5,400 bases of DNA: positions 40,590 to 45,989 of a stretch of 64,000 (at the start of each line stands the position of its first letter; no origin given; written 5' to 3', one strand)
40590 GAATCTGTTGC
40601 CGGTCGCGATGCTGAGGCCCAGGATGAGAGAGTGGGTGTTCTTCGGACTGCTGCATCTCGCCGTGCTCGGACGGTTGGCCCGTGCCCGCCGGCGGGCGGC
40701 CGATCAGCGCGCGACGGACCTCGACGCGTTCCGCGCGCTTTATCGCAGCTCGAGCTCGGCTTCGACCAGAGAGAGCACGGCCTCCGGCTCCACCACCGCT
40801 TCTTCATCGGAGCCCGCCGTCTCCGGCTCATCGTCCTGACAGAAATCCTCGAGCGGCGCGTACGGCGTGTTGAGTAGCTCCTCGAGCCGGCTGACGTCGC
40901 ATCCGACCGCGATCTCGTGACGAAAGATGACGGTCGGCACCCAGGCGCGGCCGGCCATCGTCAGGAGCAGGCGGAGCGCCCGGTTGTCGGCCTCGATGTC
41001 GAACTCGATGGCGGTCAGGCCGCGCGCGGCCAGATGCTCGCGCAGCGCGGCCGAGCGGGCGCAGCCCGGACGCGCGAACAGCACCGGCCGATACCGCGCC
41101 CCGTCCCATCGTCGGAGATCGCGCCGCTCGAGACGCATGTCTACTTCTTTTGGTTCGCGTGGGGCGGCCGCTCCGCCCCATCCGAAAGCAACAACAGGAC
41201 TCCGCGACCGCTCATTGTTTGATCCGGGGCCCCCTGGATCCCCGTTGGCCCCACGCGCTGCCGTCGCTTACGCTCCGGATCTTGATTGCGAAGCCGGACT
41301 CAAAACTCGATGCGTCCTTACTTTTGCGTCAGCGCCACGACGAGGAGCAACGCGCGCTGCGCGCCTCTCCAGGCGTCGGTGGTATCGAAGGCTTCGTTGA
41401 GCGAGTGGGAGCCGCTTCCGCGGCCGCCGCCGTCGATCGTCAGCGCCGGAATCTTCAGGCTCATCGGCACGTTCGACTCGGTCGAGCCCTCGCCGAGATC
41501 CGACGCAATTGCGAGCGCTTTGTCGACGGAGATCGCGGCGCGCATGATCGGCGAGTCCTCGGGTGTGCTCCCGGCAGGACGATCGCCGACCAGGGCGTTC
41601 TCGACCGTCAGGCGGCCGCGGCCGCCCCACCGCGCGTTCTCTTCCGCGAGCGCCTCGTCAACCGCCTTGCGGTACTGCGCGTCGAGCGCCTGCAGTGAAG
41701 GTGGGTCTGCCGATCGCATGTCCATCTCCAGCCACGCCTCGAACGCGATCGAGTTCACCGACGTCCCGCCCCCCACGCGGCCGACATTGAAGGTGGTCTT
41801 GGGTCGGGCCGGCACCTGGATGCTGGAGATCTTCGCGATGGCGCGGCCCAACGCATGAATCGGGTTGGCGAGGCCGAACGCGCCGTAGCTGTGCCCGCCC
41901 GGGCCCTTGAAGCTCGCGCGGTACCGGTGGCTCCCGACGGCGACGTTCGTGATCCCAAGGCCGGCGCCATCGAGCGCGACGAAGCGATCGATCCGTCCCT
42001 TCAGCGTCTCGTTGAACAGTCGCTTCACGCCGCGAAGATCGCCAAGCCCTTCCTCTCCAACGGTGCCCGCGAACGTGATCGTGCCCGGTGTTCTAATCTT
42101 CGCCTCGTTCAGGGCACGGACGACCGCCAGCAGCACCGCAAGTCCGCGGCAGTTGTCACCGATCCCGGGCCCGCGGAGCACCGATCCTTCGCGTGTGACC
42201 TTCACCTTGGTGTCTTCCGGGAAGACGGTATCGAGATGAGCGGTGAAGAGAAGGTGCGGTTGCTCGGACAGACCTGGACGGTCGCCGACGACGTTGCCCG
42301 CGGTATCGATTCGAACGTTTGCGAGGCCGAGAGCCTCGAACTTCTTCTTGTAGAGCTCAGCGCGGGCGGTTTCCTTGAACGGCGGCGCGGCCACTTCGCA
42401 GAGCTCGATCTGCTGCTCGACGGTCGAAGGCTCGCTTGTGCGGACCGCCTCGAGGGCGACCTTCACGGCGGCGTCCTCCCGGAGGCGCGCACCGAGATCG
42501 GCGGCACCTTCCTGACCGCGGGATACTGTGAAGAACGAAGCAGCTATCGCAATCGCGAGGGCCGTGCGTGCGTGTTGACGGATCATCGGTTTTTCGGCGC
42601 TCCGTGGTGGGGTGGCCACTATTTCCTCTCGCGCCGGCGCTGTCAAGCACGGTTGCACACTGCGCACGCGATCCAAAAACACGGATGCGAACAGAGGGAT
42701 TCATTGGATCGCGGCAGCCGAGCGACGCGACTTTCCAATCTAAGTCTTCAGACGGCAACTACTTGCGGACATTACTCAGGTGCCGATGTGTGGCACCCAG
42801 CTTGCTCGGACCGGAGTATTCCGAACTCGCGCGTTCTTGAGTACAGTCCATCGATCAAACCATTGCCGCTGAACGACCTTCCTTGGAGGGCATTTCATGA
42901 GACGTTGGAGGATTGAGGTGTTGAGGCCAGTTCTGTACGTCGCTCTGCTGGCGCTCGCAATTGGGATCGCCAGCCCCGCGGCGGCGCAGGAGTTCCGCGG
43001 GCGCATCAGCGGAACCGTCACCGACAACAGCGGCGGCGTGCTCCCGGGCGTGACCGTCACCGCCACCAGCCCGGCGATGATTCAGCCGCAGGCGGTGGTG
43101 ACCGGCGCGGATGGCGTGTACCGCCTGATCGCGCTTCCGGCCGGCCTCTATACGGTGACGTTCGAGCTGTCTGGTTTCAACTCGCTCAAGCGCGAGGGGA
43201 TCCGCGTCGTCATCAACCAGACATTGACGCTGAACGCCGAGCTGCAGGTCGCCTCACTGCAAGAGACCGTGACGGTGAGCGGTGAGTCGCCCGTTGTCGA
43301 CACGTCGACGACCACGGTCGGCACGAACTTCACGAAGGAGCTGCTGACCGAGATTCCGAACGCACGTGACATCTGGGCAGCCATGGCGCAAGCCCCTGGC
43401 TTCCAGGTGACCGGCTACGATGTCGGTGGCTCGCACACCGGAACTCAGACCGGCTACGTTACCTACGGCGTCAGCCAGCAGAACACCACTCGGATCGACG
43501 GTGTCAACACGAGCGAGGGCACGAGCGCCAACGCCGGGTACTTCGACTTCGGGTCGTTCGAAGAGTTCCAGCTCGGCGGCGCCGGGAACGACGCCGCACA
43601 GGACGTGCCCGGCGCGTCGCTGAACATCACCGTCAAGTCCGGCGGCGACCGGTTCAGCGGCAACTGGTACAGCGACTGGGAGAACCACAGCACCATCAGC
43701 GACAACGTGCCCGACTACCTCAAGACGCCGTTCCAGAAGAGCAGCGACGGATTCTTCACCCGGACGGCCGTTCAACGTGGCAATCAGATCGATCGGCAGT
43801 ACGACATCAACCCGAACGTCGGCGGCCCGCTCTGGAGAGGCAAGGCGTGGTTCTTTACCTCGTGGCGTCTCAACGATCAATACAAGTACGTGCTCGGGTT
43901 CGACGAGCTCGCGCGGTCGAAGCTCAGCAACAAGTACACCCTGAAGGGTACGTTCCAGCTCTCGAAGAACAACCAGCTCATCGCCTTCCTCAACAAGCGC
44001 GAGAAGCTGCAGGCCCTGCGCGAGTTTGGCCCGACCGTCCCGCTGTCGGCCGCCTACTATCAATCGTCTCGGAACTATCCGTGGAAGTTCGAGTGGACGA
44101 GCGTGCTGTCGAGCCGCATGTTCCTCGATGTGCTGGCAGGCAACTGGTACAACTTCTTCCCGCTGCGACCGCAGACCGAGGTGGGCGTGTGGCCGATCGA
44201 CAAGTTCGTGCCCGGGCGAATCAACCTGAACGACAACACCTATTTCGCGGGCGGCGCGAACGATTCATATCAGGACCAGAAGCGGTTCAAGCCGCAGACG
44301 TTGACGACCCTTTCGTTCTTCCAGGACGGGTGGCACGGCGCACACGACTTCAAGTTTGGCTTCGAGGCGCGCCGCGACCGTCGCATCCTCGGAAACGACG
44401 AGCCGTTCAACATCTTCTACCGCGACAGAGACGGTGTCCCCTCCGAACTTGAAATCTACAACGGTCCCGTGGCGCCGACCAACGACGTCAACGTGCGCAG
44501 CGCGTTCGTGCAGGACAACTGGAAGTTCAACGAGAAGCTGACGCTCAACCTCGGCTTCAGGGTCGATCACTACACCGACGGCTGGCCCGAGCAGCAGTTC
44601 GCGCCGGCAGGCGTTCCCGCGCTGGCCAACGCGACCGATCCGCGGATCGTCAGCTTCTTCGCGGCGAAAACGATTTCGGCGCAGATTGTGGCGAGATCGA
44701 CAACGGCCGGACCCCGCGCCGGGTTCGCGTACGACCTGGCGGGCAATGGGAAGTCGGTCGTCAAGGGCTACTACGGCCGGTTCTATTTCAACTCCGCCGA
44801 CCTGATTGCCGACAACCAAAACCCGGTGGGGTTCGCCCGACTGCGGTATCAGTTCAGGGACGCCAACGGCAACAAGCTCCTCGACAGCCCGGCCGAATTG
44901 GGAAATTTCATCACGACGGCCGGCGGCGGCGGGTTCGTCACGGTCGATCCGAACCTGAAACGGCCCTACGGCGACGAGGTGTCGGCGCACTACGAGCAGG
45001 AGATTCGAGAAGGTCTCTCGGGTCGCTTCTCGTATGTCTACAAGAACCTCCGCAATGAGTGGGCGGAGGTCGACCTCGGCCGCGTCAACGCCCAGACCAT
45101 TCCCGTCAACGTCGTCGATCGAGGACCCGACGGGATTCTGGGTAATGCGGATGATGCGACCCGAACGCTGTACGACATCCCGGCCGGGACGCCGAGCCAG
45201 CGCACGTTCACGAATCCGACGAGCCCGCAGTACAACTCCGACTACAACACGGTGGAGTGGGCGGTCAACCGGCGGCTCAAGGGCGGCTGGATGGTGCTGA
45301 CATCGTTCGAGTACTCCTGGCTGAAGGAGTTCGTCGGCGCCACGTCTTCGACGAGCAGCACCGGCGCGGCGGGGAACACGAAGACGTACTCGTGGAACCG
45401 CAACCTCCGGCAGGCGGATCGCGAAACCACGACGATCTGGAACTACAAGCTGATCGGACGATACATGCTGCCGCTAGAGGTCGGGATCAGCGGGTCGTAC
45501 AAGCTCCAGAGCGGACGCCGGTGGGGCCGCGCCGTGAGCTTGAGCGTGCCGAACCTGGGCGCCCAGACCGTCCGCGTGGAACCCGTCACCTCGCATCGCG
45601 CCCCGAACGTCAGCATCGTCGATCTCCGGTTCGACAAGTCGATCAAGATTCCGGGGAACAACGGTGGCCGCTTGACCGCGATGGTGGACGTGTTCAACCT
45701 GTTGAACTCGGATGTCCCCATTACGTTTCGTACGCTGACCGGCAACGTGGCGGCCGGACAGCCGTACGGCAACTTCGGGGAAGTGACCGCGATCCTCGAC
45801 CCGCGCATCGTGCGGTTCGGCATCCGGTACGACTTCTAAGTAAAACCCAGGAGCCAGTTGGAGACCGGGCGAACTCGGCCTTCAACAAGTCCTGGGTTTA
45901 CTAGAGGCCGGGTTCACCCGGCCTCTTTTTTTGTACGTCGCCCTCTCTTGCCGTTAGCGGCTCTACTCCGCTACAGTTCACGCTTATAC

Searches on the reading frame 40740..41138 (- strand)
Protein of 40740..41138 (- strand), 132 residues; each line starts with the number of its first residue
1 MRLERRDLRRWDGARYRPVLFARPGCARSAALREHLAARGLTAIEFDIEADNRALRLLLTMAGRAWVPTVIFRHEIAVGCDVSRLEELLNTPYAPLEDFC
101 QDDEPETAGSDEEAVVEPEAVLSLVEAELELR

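Call 25: search_protein_families(library=pfam, proteins=[window:40740-41138:-], max_evalue=0.00001)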
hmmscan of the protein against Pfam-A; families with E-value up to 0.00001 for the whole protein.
window:40740-41138:- (132 aa): 0 families

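Call 55: search_protein_families(library=ncbifam, proteins=[window:40740-41138:-], max_evalue=0.00001)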
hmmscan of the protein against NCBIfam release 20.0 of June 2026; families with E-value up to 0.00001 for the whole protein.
window:40740-41138:- (132 aa): 3 families
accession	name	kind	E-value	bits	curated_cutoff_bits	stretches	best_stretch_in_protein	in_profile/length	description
NF041212.1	Uxx_star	subfamily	1.9e-09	37.6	66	1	19-81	2-65/70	Uxx-star family glutaredoxin-like (seleno)protein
TIGR02196.1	GlrX_YruB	hypoth_equivalog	7.1e-08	32.8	88.55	1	20-90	4-74/74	glutaredoxin-like protein, YruB-family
NF047338.1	gluta_UXX_star_3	exception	1e-07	31.9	97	1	19-79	2-63/70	UXX-star (seleno)protein family 3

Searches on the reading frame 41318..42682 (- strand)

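Call 24: search_protein_families(library=pfam, proteins=[window:41318-42682:-], max_evalue=0.00001)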
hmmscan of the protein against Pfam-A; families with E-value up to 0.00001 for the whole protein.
window:41318-42682:- (454 aa): 3 families
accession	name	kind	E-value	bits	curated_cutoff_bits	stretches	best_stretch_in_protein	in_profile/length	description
PF01546.33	Peptidase_M20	-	9.3e-18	65.3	24.6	1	145-442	1-198/206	Peptidase family M20/M25/M40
PF04389.22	Peptidase_M28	-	5e-12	46.4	21.3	1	130-246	1-101/193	Peptidase family M28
PF07687.19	M20_dimer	-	4.9e-11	43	21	1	250-347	5-105/107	Peptidase dimerisation domain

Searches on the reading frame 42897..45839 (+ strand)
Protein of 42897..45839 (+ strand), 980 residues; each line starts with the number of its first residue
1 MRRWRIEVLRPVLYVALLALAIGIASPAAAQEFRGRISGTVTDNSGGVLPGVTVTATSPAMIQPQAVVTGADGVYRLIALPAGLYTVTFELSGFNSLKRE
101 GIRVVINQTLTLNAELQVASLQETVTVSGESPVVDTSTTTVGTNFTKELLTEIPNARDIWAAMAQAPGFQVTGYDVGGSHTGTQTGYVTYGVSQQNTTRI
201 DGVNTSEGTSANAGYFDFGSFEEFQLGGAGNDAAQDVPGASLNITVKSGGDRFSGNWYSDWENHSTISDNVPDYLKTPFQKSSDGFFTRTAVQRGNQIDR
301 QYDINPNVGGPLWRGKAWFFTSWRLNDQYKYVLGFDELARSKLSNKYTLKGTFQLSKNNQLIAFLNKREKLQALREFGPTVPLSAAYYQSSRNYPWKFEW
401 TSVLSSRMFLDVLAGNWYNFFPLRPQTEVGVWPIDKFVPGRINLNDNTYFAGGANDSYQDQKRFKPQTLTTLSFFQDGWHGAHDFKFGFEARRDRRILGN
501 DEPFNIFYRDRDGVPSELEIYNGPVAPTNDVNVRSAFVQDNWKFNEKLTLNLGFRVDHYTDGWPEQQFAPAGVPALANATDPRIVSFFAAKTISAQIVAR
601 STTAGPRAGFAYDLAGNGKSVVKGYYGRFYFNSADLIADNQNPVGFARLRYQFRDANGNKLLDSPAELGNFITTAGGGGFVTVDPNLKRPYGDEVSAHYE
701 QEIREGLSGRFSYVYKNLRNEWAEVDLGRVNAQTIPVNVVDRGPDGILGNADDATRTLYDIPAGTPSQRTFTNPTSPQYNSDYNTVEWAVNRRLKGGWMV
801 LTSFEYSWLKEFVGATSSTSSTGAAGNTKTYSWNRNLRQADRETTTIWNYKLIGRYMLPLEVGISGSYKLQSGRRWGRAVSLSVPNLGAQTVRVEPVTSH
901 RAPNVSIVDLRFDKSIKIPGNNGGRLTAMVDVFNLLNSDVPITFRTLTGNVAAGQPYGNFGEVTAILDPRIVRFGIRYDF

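Call 24: search_protein_families(library=pfam, proteins=[window:42897-45839:+], max_evalue=0.00001)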
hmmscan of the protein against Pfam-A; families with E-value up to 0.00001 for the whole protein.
window:42897-45839:+ (980 aa): 3 families
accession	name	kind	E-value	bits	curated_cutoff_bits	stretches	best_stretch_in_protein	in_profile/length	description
PF25183.1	OMP_b-brl_4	-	8.6e-33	114.2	30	1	343-844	153-663/838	Outer membrane beta barrel domain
PF13620.12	CarboxypepD_reg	-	2.7e-18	66.5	32.3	1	37-117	2-82/82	Carboxypeptidase regulatory-like domain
PF13715.12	CarbopepD_reg_2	-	4.8e-08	33.4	32.2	1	37-121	1-81/88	CarboxypepD_reg-like domain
